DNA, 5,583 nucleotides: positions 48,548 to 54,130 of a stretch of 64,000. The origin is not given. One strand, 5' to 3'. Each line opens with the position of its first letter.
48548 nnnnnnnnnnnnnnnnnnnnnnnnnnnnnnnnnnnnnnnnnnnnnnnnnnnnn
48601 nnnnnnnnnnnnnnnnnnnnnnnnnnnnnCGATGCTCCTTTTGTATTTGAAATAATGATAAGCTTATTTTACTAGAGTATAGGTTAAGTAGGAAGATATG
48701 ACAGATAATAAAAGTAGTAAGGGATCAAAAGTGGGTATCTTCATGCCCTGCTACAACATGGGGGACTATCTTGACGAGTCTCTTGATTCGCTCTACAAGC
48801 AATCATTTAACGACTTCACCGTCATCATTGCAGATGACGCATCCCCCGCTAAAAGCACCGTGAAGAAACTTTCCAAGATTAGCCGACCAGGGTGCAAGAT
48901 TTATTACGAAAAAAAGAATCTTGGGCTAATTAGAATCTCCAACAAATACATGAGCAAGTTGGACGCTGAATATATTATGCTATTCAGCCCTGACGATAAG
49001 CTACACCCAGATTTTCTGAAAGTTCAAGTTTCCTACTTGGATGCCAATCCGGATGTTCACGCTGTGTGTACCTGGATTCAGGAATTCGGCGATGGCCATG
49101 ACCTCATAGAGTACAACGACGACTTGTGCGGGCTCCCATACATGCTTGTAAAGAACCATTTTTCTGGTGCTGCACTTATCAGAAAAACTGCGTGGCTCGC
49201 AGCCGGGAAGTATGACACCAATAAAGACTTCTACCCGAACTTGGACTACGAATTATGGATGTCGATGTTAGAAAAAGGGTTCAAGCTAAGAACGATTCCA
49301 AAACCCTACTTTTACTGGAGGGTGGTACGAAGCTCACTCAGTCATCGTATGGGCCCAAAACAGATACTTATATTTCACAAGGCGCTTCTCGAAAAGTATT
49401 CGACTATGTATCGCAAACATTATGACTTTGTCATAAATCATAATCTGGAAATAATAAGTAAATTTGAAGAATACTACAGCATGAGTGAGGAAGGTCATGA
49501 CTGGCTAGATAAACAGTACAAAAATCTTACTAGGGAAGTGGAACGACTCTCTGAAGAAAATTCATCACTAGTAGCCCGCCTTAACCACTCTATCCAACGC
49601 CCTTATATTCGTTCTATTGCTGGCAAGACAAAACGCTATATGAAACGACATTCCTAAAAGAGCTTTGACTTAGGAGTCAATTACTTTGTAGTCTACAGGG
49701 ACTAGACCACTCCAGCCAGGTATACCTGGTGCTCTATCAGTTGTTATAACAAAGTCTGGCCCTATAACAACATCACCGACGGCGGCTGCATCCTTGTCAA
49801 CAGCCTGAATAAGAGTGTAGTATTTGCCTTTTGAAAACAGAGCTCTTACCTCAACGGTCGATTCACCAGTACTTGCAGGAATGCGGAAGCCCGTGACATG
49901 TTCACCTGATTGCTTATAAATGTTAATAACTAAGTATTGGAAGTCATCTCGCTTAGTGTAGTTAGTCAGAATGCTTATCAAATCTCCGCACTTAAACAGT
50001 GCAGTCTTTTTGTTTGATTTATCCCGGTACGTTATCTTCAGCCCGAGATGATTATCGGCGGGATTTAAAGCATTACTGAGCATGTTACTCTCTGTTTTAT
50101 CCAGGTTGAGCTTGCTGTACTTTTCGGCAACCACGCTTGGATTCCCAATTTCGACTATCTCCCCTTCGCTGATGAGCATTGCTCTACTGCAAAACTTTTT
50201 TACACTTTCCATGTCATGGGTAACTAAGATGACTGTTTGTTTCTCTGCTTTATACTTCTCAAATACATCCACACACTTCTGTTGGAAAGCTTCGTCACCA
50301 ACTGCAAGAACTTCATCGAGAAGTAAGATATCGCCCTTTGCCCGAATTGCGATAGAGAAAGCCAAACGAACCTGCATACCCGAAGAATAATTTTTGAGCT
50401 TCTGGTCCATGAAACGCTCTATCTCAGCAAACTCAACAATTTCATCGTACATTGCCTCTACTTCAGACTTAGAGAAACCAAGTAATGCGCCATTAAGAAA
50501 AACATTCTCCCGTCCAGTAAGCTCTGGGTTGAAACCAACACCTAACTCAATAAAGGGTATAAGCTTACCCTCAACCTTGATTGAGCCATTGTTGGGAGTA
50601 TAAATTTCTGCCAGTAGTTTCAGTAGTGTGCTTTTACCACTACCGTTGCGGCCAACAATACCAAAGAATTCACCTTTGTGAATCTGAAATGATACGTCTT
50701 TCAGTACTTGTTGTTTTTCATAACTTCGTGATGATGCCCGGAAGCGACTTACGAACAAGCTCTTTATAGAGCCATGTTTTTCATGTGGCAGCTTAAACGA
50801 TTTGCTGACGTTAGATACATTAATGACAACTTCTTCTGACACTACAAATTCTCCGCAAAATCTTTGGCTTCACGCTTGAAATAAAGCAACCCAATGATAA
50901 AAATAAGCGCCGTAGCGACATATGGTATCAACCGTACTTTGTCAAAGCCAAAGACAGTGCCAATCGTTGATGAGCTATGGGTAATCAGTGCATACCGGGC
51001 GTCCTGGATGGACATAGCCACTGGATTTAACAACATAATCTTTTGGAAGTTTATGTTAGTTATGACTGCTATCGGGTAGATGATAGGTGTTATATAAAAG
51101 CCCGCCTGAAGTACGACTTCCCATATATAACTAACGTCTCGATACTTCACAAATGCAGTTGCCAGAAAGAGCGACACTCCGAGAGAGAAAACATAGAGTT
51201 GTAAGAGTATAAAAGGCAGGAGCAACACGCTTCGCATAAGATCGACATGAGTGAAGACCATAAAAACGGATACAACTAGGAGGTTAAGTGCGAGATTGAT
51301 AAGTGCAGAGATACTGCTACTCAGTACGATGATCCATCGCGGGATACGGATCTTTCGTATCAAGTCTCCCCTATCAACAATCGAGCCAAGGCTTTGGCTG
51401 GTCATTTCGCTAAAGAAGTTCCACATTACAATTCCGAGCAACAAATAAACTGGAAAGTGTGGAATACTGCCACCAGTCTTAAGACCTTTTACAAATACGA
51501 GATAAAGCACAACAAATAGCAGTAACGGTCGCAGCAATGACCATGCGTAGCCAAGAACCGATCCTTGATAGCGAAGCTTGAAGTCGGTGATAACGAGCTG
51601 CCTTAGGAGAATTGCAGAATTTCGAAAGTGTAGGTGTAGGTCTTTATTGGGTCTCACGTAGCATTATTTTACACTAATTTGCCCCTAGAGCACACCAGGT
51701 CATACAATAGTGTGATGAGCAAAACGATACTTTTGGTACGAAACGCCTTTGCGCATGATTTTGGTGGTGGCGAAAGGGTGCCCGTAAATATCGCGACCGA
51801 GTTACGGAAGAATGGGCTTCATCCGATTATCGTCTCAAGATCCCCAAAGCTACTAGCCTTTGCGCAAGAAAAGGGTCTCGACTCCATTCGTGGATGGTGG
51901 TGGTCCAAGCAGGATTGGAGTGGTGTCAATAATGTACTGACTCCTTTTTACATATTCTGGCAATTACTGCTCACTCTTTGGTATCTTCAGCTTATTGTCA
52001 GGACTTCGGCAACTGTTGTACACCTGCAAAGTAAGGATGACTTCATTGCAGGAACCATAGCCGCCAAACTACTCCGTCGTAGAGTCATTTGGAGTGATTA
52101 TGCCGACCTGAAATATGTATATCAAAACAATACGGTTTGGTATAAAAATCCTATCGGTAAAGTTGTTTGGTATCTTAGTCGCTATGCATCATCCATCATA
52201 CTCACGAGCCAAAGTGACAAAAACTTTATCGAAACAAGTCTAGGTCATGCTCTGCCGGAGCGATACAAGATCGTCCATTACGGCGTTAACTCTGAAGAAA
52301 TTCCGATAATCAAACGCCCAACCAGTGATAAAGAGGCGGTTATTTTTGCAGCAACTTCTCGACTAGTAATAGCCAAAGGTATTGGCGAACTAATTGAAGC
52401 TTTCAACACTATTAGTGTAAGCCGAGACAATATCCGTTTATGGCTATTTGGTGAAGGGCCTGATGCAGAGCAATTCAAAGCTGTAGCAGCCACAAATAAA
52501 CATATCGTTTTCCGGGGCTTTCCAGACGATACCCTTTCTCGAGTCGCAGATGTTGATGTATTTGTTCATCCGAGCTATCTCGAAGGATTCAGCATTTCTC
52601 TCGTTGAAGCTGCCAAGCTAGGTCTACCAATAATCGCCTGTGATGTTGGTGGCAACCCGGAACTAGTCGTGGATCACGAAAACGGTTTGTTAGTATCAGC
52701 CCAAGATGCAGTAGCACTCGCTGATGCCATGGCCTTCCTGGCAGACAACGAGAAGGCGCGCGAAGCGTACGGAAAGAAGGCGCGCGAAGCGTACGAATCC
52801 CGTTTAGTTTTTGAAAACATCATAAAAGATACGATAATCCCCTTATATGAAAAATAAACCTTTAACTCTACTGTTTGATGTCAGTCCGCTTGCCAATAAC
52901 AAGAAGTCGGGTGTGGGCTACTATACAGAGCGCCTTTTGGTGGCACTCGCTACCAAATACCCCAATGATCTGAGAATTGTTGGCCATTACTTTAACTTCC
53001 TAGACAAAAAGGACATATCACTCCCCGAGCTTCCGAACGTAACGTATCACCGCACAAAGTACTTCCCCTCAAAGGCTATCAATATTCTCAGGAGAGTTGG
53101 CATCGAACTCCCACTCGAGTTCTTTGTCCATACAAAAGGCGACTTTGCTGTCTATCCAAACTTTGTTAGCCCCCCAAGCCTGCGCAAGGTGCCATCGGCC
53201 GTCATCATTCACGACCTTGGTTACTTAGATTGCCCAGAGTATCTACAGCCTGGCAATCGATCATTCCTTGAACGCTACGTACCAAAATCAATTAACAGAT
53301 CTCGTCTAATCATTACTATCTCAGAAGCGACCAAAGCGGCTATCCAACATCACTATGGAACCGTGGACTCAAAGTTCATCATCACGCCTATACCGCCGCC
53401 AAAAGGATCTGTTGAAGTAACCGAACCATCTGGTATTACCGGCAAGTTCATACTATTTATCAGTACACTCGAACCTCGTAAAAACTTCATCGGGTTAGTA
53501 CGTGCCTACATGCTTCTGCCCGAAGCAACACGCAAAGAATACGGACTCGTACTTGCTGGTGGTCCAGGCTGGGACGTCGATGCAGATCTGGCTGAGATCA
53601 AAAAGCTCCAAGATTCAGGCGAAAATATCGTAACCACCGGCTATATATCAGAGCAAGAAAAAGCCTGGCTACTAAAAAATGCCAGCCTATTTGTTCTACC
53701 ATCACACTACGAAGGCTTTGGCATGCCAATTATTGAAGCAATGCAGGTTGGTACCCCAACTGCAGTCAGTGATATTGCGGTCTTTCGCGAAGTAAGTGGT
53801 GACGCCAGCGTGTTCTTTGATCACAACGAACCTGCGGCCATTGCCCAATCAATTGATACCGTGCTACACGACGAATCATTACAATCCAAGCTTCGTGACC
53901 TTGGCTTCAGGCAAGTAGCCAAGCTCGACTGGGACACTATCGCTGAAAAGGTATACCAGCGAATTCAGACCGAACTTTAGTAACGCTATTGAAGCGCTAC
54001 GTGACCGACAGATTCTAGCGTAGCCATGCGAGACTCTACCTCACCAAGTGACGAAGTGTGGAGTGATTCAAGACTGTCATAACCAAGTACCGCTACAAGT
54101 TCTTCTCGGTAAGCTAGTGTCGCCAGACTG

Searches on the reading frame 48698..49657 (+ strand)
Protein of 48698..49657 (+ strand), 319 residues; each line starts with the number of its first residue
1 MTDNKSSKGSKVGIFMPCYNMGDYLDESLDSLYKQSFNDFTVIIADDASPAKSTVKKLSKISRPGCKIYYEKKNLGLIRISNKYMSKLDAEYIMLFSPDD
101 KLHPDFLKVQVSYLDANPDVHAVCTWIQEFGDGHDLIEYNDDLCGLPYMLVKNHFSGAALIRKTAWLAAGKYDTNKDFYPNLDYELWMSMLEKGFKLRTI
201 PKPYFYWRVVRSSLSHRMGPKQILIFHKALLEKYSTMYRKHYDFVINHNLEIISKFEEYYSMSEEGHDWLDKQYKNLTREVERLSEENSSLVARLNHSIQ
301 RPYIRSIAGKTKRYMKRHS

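Call 30: search_protein_families(library=ncbifam, proteins=[window:48698-49657:+], max_evalue=0.00001)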
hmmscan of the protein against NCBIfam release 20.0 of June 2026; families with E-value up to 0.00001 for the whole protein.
window:48698-49657:+ (319 aa): 10 families
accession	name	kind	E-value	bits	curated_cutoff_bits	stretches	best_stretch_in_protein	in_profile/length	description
NF053739.1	GlytfEpsEBac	equivalog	2.4e-16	59.5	450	1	11-201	2-196/265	glycosyltransferase EpsE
NF047683.1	TeichurnBiosyTuaG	equivalog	3.5e-14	53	400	1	9-216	5-212/252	teichuronic acid biosynthesis protein TuaG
TIGR03937.1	PgaC_IcaA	equivalog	8.3e-09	34.9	422.3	1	5-124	40-160/407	poly-beta-1,6-N-acetyl-D-glucosamine synthase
NF038299.1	EPS_HpsN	equivalog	1.8e-07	30.5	425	1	11-125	2-117/317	hormogonium polysaccharide biosynthesis glycosyltransferase HpsN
TIGR04440.1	glyco_TIGR04440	domain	4.2e-07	29.9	70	1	12-123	2-115/215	TIGR00180 family glycosyltransferase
NF050050.1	ProtGlycPglI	equivalog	4.9e-07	29.4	500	1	11-114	3-108/306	GalNAc(5)-diNAcBac-PP-undecaprenol beta-1,3-glucosyltransferase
NF007482.0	PRK10073.1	equivalog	7.5e-07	28.5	423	1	8-108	4-104/334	glycosyltransferase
TIGR03111.1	glyc2_xrt_Gpos1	hypoth_equivalog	1e-06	27.8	363.95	1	7-126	46-168/439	TIGR03111 family XrtG-associated glycosyltransferase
NF007453.0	PRK10018.1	equivalog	3.1e-06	27.1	382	1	11-113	7-110/280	colanic acid biosynthesis glycosyltransferase WcaA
NF041875.1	EPS_EpsD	equivalog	4.6e-06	26.3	370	0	13-115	2-105/325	exopolysaccharide biosynthesis glycosyltransferase EpsD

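Call 31: search_protein_families(library=pfam, proteins=[window:48698-49657:+], max_evalue=0.00001)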
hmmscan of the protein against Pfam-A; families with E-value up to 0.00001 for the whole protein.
window:48698-49657:+ (319 aa): 2 families
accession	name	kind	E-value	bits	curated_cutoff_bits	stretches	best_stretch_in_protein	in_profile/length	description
PF00535.33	Glycos_transf_2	-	6.3e-21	75.5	23.3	1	14-134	2-123/168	Glycosyl transferase family 2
PF13641.12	Glyco_tranf_2_3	-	2.2e-06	28.3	27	1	12-204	3-208/230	Glycosyltransferase like family 2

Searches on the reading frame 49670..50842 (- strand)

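Call 30: search_protein_families(library=ncbifam, proteins=[window:49670-50842:-], max_evalue=0.00001)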
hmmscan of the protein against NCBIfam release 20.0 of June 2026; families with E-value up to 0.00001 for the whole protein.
window:49670-50842:- (390 aa): 183 families (the best 25 are shown)
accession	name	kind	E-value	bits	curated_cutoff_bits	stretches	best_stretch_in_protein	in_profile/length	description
NF010065.0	PRK13545.1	equivalog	1.7e-58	198.7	538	1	7-245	5-237/549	teichoic acids export protein ATP-binding subunit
NF010066.0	PRK13546.1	equivalog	7.8e-52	176.2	320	1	4-245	2-237/264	teichoic acids export ABC transporter ATP-binding subunit TagH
NF050108.1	galactan_ABC_ATP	equivalog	8.6e-49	165.9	400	1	10-243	4-241/244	galactan export ABC transporter ATP-binding subunit Wzt/RfbE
TIGR01188.1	drrA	subfamily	4e-39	134.7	312.45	1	40-311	2-278/302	daunorubicin resistance ABC transporter, ATP-binding protein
TIGR04521.1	ECF_ATPase_2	equivalog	2.3e-33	115.5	330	2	114-256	106-253/279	energy-coupling factor transporter ATPase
TIGR04520.1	ECF_ATPase_1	equivalog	8.1e-32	110.7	315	2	41-93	10-64/269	energy-coupling factor transporter ATPase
NF010060.0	PRK13537.1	equivalog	3.8e-31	108.2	521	1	31-240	15-235/314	nodulation factor ABC transporter ATP-binding protein NodI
NF010059.0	PRK13536.1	equivalog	7.2e-31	107.2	549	1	33-239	45-262/342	nodulation factor ABC transporter ATP-binding protein NodI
TIGR01288.1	nodI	equivalog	2.1e-28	99.2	424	1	37-241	10-225/303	nodulation factor ABC transporter ATP-binding protein NodI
NF010068.0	PRK13548.1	equivalog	2.3e-28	99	261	2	39-93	13-67/261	heme ABC transporter ATP-binding protein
TIGR02315.1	ABC_phnC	equivalog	1.2e-27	96.9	266.1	2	38-94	8-65/243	phosphonate ABC transporter ATP-binding protein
TIGR01186.1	proV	subfamily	1.6e-27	96.6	326.6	1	45-237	7-216/363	betaine/proline/choline family ABC transporter ATP-binding protein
NF010156.0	PRK13635.1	equivalog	1.7e-27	96.3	392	2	42-93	18-69/279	energy-coupling factor ABC transporter ATP-binding protein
NF007739.0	PRK10419.1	subfamily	2.1e-27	96.4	354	2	120-262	119-257/268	nickel ABC transporter ATP-binding protein NikE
NF006987.0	PRK09452.1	equivalog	5.7e-27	94.4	482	1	32-292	18-293/378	spermidine/putrescine ABC transporter ATP-binding protein PotA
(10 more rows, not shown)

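Call 31: search_protein_families(library=pfam, proteins=[window:49670-50842:-], max_evalue=0.00001)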
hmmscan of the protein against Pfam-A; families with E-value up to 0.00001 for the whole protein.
window:49670-50842:- (390 aa): 2 families
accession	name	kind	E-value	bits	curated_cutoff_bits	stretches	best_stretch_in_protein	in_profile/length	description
PF00005.33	ABC_tran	-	4e-23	83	25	1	47-178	1-135/137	ABC transporter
PF13304.12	AAA_21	-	8.5e-06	26.5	27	0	59-78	1-20/304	AAA domain, putative AbiEii toxin, Type IV TA system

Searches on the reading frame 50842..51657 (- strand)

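Call 30: search_protein_families(library=ncbifam, proteins=[window:50842-51657:-], max_evalue=0.00001)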
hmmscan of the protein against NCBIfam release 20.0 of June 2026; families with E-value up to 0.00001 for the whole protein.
window:50842-51657:- (271 aa): 1 family
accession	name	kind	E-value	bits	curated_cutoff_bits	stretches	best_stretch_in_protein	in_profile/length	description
NF050109.1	galactan_ABC_perm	equivalog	2.8e-14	53.3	380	1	5-229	12-238/272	galactan export ABC transporter permease subunit Wzm/RfbD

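Call 31: search_protein_families(library=pfam, proteins=[window:50842-51657:-], max_evalue=0.00001)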
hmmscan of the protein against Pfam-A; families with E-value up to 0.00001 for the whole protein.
window:50842-51657:- (271 aa): 1 family
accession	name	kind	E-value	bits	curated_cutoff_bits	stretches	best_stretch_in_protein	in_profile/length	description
PF01061.29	ABC2_membrane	-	2e-18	67.1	26.9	1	18-223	3-209/211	ABC-2 type transporter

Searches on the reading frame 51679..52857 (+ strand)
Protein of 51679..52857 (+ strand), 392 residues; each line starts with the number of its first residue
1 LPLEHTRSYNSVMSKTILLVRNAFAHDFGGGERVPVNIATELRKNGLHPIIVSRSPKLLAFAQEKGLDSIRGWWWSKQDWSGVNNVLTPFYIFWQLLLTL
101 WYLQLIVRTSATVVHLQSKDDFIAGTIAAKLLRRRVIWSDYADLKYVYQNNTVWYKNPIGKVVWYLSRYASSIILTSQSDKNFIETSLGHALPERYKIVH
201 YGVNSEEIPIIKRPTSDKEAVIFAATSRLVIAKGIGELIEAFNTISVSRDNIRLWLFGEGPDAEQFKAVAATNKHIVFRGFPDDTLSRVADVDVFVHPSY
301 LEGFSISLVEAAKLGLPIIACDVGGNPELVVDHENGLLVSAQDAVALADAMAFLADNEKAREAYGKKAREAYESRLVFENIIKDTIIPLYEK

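Call 30: search_protein_families(library=ncbifam, proteins=[window:51679-52857:+], max_evalue=0.00001)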
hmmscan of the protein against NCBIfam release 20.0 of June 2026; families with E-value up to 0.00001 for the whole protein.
window:51679-52857:+ (392 aa): 30 families (the best 25 are shown)
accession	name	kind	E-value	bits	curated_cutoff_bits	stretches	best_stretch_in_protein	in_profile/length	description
TIGR03088.1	stp2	hypoth_equivalog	3.9e-30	105.2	409.05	1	206-383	180-364/374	TIGR03088 family PEP-CTERM/XrtA system glycosyltransferase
NF041876.1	EPS_EpsE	equivalog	2e-24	86.6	400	1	175-374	167-378/389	exopolysaccharide biosynthesis GT4 family glycosyltransferase EpsE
TIGR03999.1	thiol_BshA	equivalog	9.1e-19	67.6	273.7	1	218-383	198-364/375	N-acetyl-alpha-D-glucosaminyl L-malate synthase BshA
NF047684.1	TeichurnBiosyTuaC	equivalog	2.8e-18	66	550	1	217-365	218-362/391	teichuronic acid biosynthesis protein TuaC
NF047880.1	glyco_SdgA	exception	1.4e-17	63.5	800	1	160-367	260-466/488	serine-aspartate repeat adhesin O-glycosyltransferase SdgA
NF047881.1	glyco_SdgB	exception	2.3e-17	62.9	800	1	143-370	249-475/496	serine-aspartate repeat adhesin O-glycosyltransferase SdgB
NF038229.1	Glyco4_Geo_Pelo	equivalog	4.1e-16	58.9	400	1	168-376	108-320/338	GPMC system family 4 glycosyltransferase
TIGR04157.1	glyco_rSAM_CFB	subfamily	8.4e-16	57.9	400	1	220-382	227-399/406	TIGR04157 family glycosyltransferase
NF050063.1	ProtGlycPglJ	equivalog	1.1e-13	51.1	500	1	170-370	145-345/363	N-acetylgalactosamine-N,N'-diacetylbacillosaminyl-diphospho-undecaprenol 4-alpha-N-acetylgalactosaminyltransferase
TIGR04063.1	stp3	hypoth_equivalog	2.8e-13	49.5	442.05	1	233-374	226-377/397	TIGR04063 family PEP-CTERM/XrtA system glycosyltransferase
TIGR02149.1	glgA_Coryne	subfamily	8.6e-13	48.2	302.4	1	173-391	148-388/391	glycogen synthase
TIGR02472.1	sucr_P_syn_N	equivalog_domain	9.6e-13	47.7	576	1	291-373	340-422/439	sucrose-phosphate synthase, putative, glycosyltransferase domain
TIGR02918.1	TIGR02918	equivalog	1.3e-12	47.2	574.6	1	163-344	264-446/500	accessory Sec system glycosyltransferase GtfA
TIGR03449.1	mycothiol_MshA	equivalog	2.1e-12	46.7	462.5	1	292-370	304-382/406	D-inositol-3-phosphate glycosyltransferase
NF053787.1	GlcN_PG_synth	equivalog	3.3e-11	42.6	480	1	221-384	200-351/361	N-acetylglucosaminyl phosphatidylglycerol synthase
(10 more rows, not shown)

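Call 31: search_protein_families(library=pfam, proteins=[window:51679-52857:+], max_evalue=0.00001)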
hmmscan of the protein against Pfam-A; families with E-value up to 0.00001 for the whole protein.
window:51679-52857:+ (392 aa): 4 families
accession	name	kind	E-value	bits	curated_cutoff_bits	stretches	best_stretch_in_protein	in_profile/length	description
PF00534.26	Glycos_transf_1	-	3.5e-31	108.5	26.4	1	212-370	7-171/172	Glycosyl transferases group 1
PF13692.12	Glyco_trans_1_4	-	2.5e-28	99.6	27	1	224-357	5-142/142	Glycosyl transferases group 1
PF13439.12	Glyco_transf_4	-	4.3e-10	40.3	28.5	1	28-206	1-169/170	Glycosyltransferase Family 4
PF20706.3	GT4-conflict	-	7.3e-06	25.6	26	1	228-339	205-324/385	Family 4 Glycosyltransferase in conflict systems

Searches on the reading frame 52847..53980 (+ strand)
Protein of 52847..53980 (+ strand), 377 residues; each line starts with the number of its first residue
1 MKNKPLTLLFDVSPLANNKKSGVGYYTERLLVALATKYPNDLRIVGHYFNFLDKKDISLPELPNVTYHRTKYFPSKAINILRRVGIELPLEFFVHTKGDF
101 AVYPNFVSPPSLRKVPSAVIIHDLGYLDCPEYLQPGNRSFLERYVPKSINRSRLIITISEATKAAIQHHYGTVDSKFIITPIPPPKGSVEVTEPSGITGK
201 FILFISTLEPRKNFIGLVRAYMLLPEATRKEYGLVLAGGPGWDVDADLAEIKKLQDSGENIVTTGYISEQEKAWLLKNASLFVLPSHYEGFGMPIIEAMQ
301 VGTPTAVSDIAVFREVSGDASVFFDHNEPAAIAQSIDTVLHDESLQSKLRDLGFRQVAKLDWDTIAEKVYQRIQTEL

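Call 46: search_protein_families(library=pfam, proteins=[window:52847-53980:+], max_evalue=0.0001)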
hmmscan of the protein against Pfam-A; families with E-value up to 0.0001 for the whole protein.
window:52847-53980:+ (377 aa): 4 families
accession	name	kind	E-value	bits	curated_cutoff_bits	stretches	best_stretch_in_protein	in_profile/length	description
PF00534.26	Glycos_transf_1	-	1.2e-29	103.5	26.4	1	199-350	15-166/172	Glycosyl transferases group 1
PF13692.12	Glyco_trans_1_4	-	1.8e-21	77.3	27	1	200-342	2-142/142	Glycosyl transferases group 1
PF20706.3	GT4-conflict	-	7.3e-10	38.8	26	1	176-309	174-312/385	Family 4 Glycosyltransferase in conflict systems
PF13439.12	Glyco_transf_4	-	4.1e-06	27.4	28.5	1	22-176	3-158/170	Glycosyltransferase Family 4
